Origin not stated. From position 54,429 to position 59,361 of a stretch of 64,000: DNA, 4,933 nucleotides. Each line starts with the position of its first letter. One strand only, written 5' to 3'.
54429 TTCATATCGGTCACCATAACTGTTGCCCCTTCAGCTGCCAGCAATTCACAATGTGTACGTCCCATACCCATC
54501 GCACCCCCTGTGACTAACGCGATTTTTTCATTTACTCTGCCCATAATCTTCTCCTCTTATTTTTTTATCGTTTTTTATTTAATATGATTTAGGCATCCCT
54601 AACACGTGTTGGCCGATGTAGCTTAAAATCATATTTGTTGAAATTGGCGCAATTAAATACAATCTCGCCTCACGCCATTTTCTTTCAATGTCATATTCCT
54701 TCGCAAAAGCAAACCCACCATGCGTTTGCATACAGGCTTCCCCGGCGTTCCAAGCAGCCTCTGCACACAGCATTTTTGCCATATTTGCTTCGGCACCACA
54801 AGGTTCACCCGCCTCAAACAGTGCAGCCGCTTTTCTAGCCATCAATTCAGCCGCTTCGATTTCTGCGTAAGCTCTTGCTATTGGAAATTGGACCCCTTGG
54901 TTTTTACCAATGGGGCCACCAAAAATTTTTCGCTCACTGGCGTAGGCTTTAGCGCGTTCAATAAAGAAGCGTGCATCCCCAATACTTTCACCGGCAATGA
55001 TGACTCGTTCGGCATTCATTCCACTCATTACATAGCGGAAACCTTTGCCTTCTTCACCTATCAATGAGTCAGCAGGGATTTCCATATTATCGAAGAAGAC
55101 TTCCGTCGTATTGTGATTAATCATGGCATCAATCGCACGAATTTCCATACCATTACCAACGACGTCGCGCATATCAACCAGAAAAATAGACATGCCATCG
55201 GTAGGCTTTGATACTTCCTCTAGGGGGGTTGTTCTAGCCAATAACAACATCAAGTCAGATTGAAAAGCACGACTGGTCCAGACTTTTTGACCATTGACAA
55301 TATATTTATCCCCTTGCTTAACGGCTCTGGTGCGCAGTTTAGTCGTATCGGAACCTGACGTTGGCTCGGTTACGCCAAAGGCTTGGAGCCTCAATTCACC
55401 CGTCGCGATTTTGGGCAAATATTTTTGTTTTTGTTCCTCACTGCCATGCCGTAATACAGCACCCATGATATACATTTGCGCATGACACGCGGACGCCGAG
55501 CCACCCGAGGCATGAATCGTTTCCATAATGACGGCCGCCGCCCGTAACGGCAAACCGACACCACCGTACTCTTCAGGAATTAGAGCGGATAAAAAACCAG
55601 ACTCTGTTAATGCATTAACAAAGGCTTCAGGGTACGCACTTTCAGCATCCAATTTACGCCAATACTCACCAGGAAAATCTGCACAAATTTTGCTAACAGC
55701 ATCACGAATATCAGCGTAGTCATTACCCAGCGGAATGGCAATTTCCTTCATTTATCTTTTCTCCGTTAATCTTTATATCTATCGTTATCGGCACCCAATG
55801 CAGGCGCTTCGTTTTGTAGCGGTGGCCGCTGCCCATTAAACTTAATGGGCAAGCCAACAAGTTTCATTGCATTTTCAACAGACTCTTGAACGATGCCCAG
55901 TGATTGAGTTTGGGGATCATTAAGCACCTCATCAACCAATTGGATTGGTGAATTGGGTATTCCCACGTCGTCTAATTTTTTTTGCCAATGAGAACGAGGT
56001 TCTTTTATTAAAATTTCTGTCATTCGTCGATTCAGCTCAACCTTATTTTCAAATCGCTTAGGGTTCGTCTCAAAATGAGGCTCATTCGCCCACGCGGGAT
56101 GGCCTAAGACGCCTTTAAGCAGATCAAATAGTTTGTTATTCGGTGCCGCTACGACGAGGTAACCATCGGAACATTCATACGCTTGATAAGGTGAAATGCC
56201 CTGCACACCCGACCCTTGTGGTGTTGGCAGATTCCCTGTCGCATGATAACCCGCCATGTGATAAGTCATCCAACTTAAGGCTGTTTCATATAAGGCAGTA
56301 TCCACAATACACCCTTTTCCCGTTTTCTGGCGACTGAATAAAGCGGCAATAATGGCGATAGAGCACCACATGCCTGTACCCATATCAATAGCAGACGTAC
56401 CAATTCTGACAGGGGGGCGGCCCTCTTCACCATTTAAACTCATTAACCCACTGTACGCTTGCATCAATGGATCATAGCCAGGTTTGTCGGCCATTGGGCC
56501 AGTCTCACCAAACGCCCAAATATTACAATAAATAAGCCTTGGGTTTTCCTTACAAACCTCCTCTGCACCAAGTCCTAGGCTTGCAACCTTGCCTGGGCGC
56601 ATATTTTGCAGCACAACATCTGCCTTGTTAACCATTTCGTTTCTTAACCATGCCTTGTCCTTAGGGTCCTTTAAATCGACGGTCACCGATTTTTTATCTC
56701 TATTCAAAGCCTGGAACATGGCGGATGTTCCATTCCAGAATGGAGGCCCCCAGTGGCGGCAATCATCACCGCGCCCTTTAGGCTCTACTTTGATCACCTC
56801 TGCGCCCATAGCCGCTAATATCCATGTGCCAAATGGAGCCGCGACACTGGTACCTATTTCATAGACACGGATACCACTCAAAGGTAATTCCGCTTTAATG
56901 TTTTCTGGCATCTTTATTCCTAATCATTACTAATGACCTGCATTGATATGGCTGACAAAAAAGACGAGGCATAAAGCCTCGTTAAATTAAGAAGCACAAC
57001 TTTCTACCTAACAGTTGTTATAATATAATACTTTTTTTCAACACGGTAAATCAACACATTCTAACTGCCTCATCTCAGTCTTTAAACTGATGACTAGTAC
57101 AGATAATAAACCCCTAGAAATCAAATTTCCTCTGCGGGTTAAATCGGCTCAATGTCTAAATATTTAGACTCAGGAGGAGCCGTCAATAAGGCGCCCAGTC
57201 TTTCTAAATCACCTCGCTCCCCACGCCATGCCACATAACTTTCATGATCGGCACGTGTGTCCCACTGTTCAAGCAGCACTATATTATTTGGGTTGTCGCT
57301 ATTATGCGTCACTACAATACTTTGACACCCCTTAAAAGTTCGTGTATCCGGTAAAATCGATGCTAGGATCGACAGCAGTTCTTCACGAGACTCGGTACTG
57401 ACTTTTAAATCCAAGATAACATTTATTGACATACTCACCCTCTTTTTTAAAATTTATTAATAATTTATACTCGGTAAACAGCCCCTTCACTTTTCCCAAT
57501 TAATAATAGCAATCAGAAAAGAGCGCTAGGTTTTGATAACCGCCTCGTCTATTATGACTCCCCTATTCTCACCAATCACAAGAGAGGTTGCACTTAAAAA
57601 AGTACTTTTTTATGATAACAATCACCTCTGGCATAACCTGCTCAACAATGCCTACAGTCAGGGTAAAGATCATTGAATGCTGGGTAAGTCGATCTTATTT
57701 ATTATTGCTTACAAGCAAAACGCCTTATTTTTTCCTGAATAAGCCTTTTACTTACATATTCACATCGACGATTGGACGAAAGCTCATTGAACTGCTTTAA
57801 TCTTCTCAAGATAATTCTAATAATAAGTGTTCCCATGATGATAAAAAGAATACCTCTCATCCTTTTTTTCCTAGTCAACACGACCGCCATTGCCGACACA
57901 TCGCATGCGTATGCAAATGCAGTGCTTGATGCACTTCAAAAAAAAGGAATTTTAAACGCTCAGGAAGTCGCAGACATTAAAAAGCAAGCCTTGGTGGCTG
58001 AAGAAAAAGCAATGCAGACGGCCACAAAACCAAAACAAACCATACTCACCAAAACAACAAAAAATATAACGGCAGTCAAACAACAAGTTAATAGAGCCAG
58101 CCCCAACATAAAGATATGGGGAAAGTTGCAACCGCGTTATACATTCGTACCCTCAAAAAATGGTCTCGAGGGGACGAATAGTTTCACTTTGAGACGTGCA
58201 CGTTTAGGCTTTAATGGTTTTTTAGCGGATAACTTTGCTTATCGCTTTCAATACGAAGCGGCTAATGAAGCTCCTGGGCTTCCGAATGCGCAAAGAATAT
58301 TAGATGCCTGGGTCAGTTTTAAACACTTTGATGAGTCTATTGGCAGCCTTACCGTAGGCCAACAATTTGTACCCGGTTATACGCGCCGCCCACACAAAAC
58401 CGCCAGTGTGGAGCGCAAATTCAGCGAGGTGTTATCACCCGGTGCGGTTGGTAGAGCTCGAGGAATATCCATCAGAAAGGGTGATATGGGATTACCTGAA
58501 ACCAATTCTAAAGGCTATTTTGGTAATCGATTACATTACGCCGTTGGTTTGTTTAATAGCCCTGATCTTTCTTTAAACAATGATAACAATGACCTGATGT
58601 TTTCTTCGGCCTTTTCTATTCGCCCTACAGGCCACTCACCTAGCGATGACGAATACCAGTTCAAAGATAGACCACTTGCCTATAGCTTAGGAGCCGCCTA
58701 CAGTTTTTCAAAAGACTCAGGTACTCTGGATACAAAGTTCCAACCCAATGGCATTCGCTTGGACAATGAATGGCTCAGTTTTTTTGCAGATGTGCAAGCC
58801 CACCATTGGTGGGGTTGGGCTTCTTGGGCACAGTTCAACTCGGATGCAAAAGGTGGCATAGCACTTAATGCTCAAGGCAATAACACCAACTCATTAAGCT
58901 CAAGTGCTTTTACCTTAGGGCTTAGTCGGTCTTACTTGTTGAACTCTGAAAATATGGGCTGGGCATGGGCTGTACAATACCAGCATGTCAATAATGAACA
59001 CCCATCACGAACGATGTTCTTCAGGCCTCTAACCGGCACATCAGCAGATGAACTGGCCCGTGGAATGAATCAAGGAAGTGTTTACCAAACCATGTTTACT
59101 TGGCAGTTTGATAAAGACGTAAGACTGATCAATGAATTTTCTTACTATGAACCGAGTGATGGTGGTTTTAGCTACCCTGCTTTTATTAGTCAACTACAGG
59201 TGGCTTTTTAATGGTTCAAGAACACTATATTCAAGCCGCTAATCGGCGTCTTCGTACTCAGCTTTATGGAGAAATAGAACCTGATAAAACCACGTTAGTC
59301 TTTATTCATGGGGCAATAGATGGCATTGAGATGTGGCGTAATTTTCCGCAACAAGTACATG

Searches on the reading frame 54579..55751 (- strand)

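Call 71: search_protein_families(library=pfam, proteins=[window:54579-55751:-], max_evalue=1e-8)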
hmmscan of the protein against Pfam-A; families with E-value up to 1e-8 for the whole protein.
window:54579-55751:- (390 aa): 4 families
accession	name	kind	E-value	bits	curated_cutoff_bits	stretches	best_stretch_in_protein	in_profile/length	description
PF00441.29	Acyl-CoA_dh_1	-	1.6e-37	129.4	22.4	1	235-380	1-146/150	Acyl-CoA dehydrogenase, C-terminal domain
PF02771.21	Acyl-CoA_dh_N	-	4.6e-24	85.4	22.9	1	13-119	5-113/113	Acyl-CoA dehydrogenase, N-terminal domain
PF02770.24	Acyl-CoA_dh_M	-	3.4e-19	69.3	33.3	1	124-223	1-97/97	Acyl-CoA dehydrogenase, middle domain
PF08028.16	Acyl-CoA_dh_2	-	4.9e-15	56.4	22.7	1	251-363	2-124/134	Acyl-CoA dehydrogenase, C-terminal domain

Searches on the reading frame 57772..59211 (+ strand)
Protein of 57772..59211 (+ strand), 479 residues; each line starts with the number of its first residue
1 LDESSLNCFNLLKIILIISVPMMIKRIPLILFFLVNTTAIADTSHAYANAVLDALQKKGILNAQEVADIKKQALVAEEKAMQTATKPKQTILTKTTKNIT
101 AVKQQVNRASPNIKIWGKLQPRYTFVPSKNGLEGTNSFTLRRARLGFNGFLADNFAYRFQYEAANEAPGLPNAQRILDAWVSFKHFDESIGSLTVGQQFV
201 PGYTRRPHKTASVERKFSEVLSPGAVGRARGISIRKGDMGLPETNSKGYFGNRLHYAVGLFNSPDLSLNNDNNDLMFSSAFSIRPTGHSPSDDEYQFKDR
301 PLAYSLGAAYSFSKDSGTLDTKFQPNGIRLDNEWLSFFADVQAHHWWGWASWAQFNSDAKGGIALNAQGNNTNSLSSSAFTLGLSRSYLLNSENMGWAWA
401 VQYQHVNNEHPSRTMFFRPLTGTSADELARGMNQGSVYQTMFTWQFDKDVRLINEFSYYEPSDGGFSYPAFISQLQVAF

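Call 71: search_protein_families(library=pfam, proteins=[window:57772-59211:+], max_evalue=1e-8)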
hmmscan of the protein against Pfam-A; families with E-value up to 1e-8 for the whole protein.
window:57772-59211:+ (479 aa): 1 family
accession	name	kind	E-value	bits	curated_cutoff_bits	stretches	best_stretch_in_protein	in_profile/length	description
PF07396.17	Porin_O_P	-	1.1e-09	38.4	20.9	1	122-201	10-91/370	Phosphate-selective porin O and P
